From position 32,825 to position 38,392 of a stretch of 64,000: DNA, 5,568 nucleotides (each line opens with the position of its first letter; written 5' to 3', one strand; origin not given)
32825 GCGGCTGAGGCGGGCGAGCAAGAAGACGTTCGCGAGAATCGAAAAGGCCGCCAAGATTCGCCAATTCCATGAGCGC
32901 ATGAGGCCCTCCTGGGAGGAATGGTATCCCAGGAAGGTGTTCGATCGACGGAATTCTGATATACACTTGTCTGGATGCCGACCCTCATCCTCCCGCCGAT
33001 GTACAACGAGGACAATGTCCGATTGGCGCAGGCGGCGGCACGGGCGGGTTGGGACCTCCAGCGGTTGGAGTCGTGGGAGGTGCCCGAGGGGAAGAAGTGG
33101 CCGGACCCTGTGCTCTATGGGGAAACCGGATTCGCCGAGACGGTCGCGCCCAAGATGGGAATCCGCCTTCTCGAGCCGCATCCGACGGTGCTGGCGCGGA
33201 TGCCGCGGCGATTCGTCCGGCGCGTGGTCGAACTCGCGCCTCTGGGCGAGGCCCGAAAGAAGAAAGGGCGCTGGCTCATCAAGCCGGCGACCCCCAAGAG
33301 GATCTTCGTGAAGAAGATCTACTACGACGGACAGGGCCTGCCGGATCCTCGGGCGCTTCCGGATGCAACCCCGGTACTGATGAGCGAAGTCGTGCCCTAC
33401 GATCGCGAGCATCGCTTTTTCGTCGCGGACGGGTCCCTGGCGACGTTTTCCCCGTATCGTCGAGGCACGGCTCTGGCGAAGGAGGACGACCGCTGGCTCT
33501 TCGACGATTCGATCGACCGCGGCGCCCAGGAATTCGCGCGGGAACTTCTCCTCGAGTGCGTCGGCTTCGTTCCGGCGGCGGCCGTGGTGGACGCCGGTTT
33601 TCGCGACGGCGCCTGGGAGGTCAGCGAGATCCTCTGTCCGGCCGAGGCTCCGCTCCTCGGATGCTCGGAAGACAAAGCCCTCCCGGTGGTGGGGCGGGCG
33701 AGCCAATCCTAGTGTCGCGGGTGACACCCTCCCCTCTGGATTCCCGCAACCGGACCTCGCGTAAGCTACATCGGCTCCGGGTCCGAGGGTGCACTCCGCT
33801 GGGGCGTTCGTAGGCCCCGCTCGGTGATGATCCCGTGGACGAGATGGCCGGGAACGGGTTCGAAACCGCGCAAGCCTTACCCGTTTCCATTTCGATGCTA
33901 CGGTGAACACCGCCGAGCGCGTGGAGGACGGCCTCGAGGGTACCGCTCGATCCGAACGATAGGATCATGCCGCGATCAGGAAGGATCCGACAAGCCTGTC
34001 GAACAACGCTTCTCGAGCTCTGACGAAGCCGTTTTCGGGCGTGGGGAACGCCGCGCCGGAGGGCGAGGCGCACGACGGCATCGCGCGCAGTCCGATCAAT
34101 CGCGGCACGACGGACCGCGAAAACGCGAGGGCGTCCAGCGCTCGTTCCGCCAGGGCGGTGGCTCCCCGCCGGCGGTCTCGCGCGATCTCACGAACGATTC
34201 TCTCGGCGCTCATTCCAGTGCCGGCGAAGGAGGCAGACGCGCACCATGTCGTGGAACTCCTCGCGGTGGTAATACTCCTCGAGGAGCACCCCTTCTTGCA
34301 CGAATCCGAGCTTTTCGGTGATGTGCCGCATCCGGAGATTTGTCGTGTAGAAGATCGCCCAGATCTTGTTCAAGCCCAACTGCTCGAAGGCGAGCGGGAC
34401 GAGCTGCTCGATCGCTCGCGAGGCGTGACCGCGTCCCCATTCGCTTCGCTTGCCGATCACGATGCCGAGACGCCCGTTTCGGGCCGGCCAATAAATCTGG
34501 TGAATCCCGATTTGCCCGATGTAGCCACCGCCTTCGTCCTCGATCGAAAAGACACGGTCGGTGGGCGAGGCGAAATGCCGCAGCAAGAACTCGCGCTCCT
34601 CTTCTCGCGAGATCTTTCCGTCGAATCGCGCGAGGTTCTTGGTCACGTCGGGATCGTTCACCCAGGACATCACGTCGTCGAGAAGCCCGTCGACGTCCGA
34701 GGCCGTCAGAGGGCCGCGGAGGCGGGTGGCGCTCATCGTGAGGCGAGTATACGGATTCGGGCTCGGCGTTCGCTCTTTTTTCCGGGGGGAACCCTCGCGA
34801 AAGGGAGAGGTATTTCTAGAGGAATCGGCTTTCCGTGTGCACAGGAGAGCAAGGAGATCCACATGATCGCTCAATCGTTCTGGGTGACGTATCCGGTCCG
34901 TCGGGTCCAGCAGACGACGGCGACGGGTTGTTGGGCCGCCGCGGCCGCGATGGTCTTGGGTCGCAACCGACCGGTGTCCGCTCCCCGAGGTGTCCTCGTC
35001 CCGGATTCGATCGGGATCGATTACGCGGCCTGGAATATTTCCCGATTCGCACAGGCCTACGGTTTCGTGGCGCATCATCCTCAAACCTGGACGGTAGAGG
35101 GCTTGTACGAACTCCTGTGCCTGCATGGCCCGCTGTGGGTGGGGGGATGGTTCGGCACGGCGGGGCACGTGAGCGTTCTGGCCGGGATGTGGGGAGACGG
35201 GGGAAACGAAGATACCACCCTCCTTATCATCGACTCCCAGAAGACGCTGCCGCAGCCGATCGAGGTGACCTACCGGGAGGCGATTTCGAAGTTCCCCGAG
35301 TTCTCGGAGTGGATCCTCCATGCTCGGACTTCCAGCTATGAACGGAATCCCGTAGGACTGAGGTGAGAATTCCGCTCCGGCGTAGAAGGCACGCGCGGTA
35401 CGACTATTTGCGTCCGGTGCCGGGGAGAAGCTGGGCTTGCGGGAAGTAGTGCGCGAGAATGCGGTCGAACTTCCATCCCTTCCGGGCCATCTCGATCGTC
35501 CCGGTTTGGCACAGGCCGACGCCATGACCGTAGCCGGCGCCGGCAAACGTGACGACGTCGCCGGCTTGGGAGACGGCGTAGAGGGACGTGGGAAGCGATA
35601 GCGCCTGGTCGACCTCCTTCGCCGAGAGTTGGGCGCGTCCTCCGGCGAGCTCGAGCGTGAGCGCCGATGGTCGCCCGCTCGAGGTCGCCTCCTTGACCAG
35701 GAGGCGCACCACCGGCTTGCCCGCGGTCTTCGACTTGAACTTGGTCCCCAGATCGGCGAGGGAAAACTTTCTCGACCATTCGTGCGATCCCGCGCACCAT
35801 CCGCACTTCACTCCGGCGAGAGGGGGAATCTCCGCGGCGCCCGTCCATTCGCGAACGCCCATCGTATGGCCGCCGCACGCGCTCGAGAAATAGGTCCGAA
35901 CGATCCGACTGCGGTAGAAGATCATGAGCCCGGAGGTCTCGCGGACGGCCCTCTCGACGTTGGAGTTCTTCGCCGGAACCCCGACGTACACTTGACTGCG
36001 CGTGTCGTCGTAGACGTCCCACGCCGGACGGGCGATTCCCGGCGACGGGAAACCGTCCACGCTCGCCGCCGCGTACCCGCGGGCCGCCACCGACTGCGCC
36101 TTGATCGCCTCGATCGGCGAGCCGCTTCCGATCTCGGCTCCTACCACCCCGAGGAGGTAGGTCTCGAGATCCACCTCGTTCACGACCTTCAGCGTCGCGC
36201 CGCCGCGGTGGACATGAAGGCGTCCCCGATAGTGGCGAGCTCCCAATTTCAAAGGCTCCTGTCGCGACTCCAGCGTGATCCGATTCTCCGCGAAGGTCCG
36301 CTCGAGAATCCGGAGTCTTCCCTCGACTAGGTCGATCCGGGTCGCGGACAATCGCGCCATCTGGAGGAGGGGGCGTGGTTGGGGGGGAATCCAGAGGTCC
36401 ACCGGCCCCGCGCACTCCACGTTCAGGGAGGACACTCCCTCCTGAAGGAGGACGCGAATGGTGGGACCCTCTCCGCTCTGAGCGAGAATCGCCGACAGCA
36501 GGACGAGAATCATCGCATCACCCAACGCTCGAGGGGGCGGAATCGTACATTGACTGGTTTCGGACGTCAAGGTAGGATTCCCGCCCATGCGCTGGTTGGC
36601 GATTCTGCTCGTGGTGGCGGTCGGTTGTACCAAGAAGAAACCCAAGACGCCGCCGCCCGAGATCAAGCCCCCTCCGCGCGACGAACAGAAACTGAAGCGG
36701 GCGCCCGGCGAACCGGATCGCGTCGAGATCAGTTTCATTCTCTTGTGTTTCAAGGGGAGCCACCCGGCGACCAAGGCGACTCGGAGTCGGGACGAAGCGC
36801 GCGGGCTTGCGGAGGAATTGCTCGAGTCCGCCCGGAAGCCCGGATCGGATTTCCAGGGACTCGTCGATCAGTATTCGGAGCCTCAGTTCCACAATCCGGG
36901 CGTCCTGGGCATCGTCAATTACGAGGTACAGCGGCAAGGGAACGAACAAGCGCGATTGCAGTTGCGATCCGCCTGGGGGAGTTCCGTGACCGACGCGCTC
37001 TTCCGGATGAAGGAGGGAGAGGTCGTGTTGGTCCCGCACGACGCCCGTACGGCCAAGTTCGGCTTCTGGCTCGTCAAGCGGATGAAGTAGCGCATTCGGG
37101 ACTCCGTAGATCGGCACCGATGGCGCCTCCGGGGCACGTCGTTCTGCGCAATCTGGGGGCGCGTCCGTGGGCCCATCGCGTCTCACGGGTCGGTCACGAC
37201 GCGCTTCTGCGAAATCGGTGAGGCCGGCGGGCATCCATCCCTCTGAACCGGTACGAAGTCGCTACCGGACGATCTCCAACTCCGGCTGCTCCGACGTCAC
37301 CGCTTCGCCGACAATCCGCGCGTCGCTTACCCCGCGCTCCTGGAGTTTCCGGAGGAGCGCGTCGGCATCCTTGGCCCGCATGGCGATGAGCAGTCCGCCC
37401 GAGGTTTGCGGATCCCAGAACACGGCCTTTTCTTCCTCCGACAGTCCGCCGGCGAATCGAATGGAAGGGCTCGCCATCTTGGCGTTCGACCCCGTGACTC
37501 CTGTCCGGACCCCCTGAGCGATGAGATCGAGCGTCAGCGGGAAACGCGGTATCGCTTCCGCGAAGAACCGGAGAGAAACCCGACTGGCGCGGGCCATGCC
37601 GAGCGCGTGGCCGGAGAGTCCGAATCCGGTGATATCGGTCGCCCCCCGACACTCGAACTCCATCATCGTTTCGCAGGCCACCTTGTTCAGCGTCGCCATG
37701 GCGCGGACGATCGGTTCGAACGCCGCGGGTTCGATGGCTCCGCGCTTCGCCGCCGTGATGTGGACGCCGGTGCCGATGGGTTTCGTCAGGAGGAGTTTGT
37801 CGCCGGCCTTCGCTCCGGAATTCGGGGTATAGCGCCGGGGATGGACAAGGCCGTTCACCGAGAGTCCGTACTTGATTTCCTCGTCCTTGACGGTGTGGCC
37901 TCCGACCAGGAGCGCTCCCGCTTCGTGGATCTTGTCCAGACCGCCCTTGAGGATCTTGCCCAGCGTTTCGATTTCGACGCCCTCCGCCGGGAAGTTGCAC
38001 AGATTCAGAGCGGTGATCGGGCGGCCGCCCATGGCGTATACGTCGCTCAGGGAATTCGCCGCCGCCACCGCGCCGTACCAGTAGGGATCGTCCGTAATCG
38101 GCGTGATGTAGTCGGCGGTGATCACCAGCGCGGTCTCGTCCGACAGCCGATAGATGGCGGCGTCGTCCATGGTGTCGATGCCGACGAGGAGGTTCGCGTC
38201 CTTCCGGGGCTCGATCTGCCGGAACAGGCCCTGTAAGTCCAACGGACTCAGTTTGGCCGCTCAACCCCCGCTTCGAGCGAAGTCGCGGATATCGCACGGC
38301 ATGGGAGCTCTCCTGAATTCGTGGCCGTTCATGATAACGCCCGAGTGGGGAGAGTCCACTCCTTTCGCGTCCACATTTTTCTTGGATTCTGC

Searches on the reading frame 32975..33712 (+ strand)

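Call 28: search_protein_families(library=pfam, proteins=[window:32975-33712:+], max_evalue=0.00001)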
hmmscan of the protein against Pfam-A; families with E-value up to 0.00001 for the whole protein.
window:32975-33712:+ (245 aa): 2 families
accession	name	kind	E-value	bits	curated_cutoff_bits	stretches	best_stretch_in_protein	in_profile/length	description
PF18299.6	R2K_2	-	5.3e-16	59.2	26.2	1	80-218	1-127/147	ATP-grasp domain, R2K clade family 2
PF14243.11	R2K_3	-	2.7e-07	31.4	26.3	1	80-218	28-147/169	ATP-grasp domain, R2K clade family 3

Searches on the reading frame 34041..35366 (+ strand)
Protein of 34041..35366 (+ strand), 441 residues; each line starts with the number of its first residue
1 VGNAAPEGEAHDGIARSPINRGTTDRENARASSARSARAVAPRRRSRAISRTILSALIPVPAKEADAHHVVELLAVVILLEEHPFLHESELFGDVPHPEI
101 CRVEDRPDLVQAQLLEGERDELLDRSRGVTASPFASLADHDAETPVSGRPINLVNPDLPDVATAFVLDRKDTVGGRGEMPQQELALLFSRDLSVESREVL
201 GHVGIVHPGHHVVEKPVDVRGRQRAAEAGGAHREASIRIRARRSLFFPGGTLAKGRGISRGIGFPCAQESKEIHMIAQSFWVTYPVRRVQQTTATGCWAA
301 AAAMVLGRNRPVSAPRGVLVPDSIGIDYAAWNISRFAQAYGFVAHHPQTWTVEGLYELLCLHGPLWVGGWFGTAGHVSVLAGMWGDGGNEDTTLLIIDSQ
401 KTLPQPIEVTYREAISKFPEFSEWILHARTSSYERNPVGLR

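Call 28: search_protein_families(library=pfam, proteins=[window:34041-35366:+], max_evalue=0.00001)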
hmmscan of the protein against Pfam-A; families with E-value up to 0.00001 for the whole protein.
window:34041-35366:+ (441 aa): 1 family
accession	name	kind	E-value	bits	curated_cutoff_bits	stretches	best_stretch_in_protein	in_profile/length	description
PF12385.14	Peptidase_C70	-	4.2e-15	56.3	19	1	289-398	11-122/141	Papain-like cysteine protease AvrRpt2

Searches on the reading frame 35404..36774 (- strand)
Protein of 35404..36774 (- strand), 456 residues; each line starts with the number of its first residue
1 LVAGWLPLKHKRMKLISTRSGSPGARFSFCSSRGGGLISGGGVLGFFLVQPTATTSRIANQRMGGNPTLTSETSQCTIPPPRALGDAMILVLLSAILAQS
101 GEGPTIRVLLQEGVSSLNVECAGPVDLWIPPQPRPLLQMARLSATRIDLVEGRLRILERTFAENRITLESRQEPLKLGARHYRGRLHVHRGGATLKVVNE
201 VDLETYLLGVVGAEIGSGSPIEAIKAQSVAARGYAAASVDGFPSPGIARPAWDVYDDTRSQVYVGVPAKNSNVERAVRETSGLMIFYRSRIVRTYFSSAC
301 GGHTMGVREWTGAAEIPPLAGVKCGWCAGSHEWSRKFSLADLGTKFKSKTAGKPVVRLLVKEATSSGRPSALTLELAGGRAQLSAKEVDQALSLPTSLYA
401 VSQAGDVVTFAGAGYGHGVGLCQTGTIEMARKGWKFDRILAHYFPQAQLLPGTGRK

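Call 28: search_protein_families(library=pfam, proteins=[window:35404-36774:-], max_evalue=0.00001)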
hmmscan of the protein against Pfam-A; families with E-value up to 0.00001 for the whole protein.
window:35404-36774:- (456 aa): 1 family
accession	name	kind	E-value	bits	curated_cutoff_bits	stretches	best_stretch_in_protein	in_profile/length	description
PF08486.15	SpoIID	-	2.4e-21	76.6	23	1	194-287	4-97/97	Stage II sporulation protein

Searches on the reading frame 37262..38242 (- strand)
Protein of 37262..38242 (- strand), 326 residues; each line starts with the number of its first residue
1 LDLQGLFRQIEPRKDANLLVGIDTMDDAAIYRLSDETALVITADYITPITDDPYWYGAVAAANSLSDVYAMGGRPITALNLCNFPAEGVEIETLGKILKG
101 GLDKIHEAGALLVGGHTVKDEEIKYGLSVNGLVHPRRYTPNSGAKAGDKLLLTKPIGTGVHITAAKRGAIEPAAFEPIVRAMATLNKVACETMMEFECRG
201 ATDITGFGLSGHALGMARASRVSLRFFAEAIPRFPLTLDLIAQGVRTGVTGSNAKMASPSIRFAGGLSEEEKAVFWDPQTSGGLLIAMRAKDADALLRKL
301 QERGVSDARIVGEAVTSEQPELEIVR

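Call 28: search_protein_families(library=pfam, proteins=[window:37262-38242:-], max_evalue=0.00001)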
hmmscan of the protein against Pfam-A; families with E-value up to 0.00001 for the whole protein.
window:37262-38242:- (326 aa): 2 families
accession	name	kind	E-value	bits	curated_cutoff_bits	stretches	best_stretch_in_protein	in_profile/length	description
PF00586.29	AIRS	-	9.7e-26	90.8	24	1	26-133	2-112/112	AIR synthase related protein, N-terminal domain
PF02769.27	AIRS_C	-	1.1e-19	71.5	23.1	1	145-322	1-153/156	AIR synthase related protein, C-terminal domain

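Call 30: search_protein_families(library=ncbifam, proteins=[window:37262-38242:-], max_evalue=0.00001)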
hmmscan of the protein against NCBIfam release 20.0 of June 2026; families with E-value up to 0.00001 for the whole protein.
window:37262-38242:- (326 aa): 12 families
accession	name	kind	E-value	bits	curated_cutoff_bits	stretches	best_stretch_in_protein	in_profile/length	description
TIGR00476.1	selD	equivalog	3.5e-97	325.4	125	1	6-292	23-310/311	selenide, water dikinase SelD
NF002098.0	PRK00943.1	equivalog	2e-84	283.5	299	1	8-319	32-339/347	selenide, water dikinase SelD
TIGR04369.1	fusion_not_SelD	hypoth_equivalog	1.4e-38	132.5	700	1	24-299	382-692/701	oxidoreductase/SelD-related fusion protein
NF010705.0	PRK14105.1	equivalog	1.5e-38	132.5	291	1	2-237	25-274/345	selenide, water dikinase SelD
TIGR01379.1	thiL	equivalog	1.9e-21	76.4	184.15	1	15-233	14-238/320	thiamine-phosphate kinase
TIGR04049.1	AIR_rel_sll0787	hypoth_equivalog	2.3e-15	56.4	321.3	1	22-233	40-243/318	sll0787 family AIR synthase-like protein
TIGR03267.1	methan_mark_2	hypoth_equivalog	1.4e-13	50.6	365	1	13-158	34-176/323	methanogenesis marker 2 protein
NF004351.0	PRK05731.1-4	equivalog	5.8e-12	45.3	324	1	14-231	27-247/321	thiamine-phosphate kinase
TIGR02124.1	hypE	equivalog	9.1e-12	44.6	251.6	1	21-232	29-244/332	hydrogenase expression/formation protein HypE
TIGR04050.1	MSMEG_0567_Cter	hypoth_equivalog_domain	4.3e-09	36.2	312.2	1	38-233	43-228/296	MSMEG_0567/sll0787 family protein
NF004353.0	PRK05731.2-2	equivalog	1.2e-08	34.4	301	1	25-161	19-156/311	thiamine-phosphate kinase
NF004350.0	PRK05731.1-1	equivalog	8.6e-07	28.1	441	1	11-157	18-162/325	thiamine-phosphate kinase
